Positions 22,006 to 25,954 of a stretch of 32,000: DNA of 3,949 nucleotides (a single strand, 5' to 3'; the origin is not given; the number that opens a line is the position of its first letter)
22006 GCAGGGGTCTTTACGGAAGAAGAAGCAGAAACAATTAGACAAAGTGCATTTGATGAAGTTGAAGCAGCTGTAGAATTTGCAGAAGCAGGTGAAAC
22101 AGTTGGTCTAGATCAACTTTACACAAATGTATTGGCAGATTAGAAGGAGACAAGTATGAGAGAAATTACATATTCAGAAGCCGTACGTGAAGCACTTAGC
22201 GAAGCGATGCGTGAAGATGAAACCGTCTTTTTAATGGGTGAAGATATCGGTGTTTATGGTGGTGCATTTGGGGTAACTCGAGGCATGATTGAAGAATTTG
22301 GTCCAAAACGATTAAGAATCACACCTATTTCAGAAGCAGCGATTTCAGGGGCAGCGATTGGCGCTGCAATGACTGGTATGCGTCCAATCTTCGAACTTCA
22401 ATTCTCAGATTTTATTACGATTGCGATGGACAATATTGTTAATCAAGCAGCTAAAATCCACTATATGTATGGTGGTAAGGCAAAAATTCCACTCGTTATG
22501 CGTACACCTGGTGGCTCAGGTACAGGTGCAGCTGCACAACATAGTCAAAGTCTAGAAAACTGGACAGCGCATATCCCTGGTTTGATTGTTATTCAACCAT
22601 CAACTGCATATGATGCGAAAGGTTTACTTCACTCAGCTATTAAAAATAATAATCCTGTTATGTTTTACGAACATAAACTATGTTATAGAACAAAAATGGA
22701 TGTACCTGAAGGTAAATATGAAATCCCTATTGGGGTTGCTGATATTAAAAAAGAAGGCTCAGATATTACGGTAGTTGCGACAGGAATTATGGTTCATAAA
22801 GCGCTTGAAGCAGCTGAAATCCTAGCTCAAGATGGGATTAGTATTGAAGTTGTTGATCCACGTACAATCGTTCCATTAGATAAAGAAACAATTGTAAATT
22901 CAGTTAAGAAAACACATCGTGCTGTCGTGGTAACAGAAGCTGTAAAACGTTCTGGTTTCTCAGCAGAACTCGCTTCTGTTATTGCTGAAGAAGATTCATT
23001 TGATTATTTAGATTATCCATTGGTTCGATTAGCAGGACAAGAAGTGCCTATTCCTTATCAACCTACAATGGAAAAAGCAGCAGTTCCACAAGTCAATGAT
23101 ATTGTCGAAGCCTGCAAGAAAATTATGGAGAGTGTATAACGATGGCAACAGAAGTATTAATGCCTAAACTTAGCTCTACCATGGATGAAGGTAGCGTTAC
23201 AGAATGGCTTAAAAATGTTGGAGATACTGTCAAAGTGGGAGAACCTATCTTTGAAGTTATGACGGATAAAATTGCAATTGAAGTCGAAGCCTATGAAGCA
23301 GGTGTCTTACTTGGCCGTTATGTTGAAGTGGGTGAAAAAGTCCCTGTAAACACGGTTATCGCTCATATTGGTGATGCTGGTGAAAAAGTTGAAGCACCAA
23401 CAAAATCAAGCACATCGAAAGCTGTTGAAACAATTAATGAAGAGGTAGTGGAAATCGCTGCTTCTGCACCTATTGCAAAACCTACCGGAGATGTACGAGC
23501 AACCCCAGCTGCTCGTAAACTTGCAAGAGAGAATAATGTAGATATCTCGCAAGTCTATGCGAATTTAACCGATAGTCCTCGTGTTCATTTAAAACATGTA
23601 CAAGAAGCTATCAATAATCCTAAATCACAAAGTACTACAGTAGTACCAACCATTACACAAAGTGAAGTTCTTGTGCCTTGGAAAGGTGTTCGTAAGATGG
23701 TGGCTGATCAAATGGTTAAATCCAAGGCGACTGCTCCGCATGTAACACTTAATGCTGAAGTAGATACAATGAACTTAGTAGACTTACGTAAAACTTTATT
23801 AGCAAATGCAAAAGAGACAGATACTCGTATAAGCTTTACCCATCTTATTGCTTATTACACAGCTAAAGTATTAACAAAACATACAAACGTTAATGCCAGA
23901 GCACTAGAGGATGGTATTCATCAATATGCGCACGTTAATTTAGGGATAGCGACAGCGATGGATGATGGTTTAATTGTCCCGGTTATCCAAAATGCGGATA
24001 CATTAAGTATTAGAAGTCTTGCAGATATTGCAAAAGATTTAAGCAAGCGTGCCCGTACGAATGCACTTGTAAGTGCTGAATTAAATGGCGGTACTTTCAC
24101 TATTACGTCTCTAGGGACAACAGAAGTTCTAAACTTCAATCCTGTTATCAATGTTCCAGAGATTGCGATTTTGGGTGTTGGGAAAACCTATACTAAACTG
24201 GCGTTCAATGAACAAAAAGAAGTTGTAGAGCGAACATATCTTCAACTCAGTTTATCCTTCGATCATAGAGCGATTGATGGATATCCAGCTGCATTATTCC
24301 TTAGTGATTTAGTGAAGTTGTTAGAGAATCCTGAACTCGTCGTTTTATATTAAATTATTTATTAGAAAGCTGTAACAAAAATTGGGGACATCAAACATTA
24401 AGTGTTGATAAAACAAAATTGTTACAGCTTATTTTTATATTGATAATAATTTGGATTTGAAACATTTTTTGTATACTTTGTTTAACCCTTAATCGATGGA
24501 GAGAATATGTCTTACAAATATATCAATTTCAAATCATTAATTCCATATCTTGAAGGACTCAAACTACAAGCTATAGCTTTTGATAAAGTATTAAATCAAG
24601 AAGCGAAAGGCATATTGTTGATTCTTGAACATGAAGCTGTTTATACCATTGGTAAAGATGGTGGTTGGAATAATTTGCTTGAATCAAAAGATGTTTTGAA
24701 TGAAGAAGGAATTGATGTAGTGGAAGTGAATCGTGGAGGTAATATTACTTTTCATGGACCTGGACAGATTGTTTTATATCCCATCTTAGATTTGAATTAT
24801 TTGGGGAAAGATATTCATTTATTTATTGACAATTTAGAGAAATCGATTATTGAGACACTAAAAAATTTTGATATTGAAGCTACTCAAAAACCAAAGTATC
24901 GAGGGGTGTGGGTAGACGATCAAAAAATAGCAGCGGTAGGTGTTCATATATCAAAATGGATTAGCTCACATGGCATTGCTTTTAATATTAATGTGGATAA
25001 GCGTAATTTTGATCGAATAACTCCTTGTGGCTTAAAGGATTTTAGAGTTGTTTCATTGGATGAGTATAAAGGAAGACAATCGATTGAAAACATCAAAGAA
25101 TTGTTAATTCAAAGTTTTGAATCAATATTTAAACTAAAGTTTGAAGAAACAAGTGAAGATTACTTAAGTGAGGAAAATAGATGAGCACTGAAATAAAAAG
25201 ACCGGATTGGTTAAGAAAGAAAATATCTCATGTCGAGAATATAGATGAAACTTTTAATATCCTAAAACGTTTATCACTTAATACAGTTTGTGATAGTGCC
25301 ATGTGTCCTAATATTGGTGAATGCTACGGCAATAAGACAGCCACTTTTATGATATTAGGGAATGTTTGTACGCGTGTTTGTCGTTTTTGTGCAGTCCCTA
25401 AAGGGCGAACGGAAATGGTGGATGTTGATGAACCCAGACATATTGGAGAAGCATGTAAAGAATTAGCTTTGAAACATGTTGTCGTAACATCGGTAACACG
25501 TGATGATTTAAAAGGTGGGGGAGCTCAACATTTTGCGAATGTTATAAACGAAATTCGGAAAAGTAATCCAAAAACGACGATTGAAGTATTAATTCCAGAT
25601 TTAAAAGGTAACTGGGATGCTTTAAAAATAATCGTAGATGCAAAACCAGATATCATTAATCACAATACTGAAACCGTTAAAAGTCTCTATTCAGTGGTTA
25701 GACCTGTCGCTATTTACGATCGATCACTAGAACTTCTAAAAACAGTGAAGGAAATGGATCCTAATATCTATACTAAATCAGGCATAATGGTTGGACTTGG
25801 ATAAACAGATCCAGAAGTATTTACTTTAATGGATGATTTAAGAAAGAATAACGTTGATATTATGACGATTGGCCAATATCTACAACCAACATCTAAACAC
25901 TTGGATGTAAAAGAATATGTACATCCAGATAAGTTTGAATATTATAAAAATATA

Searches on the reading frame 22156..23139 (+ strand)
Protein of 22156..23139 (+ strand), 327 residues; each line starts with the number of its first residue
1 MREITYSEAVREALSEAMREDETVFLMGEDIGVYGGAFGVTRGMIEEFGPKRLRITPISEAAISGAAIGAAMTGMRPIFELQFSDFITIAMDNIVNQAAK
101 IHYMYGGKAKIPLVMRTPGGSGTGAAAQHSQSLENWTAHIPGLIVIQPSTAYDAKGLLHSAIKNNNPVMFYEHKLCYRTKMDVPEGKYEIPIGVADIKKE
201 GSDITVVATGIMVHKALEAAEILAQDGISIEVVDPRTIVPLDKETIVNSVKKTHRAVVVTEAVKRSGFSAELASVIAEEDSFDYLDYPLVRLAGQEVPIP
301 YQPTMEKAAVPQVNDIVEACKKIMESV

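Call 30: search_protein_families(library=ncbifam, proteins=[window:22156-23139:+], max_evalue=1e-10)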
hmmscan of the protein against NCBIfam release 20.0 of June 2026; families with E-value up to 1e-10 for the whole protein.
window:22156-23139:+ (327 aa): 7 families
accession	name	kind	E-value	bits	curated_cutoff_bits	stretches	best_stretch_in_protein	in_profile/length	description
NF006667.0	PRK09212.1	subfamily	1.6e-119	398.7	321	1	1-325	1-324/327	pyruvate dehydrogenase complex E1 component subunit beta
NF008854.0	PRK11892.1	equivalog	2.4e-113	379.3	454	1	1-324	139-462/464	pyruvate dehydrogenase complex E1 component subunit beta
NF004559.0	PRK05899.2-5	equivalog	1.7e-23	82.7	488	1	47-325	356-625/627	transketolase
TIGR00204.1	dxs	equivalog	8.3e-22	77.4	465.95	1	5-280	311-573/616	1-deoxy-D-xylulose-5-phosphate synthase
NF008968.0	PRK12315.1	subfamily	6.1e-18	64.4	510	1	4-280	279-541/582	1-deoxy-D-xylulose-5-phosphate synthase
NF003933.0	PRK05444.2-2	equivalog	6.6e-15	54.6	395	1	50-280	334-561/606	1-deoxy-D-xylulose-5-phosphate synthase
NF004556.0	PRK05899.2-2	equivalog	3.3e-12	45.5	575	1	186-281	504-598/639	transketolase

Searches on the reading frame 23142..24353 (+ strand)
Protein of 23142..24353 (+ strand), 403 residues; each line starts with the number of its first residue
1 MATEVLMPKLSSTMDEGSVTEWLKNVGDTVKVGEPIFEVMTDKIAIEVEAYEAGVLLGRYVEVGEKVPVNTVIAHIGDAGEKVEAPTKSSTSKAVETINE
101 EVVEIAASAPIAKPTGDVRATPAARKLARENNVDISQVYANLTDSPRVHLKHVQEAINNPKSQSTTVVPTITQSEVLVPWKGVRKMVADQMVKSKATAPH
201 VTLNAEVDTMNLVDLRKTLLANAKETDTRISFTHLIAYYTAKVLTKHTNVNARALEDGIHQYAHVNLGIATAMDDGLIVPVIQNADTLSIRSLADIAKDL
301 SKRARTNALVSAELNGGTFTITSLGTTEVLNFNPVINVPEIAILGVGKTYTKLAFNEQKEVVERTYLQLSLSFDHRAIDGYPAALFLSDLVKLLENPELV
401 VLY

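Call 30: search_protein_families(library=ncbifam, proteins=[window:23142-24353:+], max_evalue=1e-10)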
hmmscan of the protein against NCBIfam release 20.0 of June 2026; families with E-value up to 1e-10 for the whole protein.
window:23142-24353:+ (403 aa): 11 families
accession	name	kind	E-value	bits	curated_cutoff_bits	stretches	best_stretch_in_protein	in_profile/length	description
TIGR01349.1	PDHac_trf_mito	equivalog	1.8e-72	244.8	445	2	86-401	107-436/437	pyruvate dehydrogenase complex dihydrolipoamide acetyltransferase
NF008814.0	PRK11854.1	equivalog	6.8e-72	242.8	722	1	2-398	207-633/637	pyruvate dehydrogenase complex dihydrolipoyllysine-residue acetyltransferase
NF004309.0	PRK05704.1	equivalog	1.5e-65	222.1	449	1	1-402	1-406/408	2-oxoglutarate dehydrogenase complex dihydrolipoyllysine-residue succinyltransferase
TIGR01347.1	sucB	equivalog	2.1e-64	218.2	378.65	1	4-402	2-402/404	dihydrolipoyllysine-residue succinyltransferase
TIGR02927.1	SucB_Actino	equivalog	4.1e-59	200.9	423.45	1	2-396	126-570/579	2-oxoglutarate dehydrogenase, E2 component, dihydrolipoamide succinyltransferase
TIGR01348.1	PDHac_trf_long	equivalog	9e-58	196.2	552.1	1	4-402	157-587/587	dihydrolipoyllysine-residue acetyltransferase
NF011416.0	PRK14843.1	equivalog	3.6e-51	174.1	429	1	177-398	120-343/347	dihydrolipoamide acetyltransferase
NF008815.0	PRK11857.1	equivalog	2.1e-41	142.4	378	1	118-401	4-306/308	dihydrolipoamide acetyltransferase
NF008907.0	PRK12270.1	equivalog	4.9e-24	84.2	878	1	108-395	61-362/1241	multifunctional oxoglutarate decarboxylase/oxoglutarate dehydrogenase thiamine pyrophosphate-binding subunit/dihydrolipoyllysine-residue suc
NF011457.0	PRK14875.1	equivalog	1.6e-22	80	307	1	1-140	2-110/372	acetoin dehydrogenase dihydrolipoyllysine-residue acetyltransferase subunit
NF008854.0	PRK11892.1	equivalog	2.1e-21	76.2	454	1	1-138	1-136/464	pyruvate dehydrogenase complex E1 component subunit beta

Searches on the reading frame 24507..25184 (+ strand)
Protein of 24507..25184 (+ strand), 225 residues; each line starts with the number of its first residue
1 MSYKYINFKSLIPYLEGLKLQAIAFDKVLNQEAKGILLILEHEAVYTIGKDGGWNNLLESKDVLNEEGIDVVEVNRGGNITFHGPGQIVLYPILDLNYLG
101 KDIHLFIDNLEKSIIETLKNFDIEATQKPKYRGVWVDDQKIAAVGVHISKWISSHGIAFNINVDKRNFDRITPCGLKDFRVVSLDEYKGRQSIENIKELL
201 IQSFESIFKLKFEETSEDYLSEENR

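Call 8: search_protein_families(library=pfam, proteins=[window:24507-25184:+], max_evalue=0.00001)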
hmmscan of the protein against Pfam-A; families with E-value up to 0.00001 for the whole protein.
window:24507-25184:+ (225 aa): 1 family
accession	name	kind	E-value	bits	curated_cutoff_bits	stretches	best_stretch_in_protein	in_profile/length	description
PF21948.1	LplA-B_cat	-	2.9e-44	151.9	27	1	14-205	2-200/200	Lipoyl protein ligase A/B catalytic domain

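Call 30: search_protein_families(library=ncbifam, proteins=[window:24507-25184:+], max_evalue=1e-10)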
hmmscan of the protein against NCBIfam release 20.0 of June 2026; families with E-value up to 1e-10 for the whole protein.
window:24507-25184:+ (225 aa): 5 families
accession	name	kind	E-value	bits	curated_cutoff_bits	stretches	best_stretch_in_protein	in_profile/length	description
NF010921.0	PRK14341.1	equivalog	1.4e-50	171.9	230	1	6-209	19-224/230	lipoyl(octanoyl) transferase LipB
TIGR00214.1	lipB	equivalog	1.4e-50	171.5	83.55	1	31-208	9-186/187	lipoyl(octanoyl) transferase LipB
NF010922.0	PRK14342.1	equivalog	4.2e-49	166.7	235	1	25-215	26-210/215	lipoyl(octanoyl) transferase LipB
NF010925.0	PRK14345.1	equivalog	3.5e-43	147.9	155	1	10-208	20-217/236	lipoyl(octanoyl) transferase LipB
NF010923.0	PRK14343.1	equivalog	2.2e-36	125.5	298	1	29-209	39-219/237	lipoyl(octanoyl) transferase LipB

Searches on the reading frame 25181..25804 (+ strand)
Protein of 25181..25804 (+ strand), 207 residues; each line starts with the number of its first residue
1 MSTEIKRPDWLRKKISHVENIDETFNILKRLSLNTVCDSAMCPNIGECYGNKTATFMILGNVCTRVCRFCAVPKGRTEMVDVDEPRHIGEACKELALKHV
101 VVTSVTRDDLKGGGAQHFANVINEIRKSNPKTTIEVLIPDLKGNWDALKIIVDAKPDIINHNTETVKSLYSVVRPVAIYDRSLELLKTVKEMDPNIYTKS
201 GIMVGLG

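Call 8: search_protein_families(library=pfam, proteins=[window:25181-25804:+], max_evalue=0.00001)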
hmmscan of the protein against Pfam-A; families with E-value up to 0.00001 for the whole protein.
window:25181-25804:+ (207 aa): 1 family
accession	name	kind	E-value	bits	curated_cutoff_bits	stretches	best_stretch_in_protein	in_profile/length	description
PF04055.27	Radical_SAM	-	1.1e-14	55.4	29.5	1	57-207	1-153/166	Radical SAM superfamily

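Call 30: search_protein_families(library=ncbifam, proteins=[window:25181-25804:+], max_evalue=1e-10)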
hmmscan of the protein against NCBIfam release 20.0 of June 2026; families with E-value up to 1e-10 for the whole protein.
window:25181-25804:+ (207 aa): 4 families
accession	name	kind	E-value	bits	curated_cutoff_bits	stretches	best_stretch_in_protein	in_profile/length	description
NF004019.1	PRK05481.1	subfamily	2.4e-87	292.9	203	1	7-207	1-201/286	lipoyl synthase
NF053790.1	LplA_LipA_fuse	exception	1.3e-85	288.2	800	1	4-207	330-531/606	bifunctional lipoate--protein ligase/lipoyl synthase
NF009544.0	PRK12928.1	subfamily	3.8e-83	279.2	210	1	6-207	19-221/300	lipoyl synthase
TIGR00510.1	lipA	equivalog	3.7e-76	256.3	310.25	1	4-207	14-218/302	lipoyl synthase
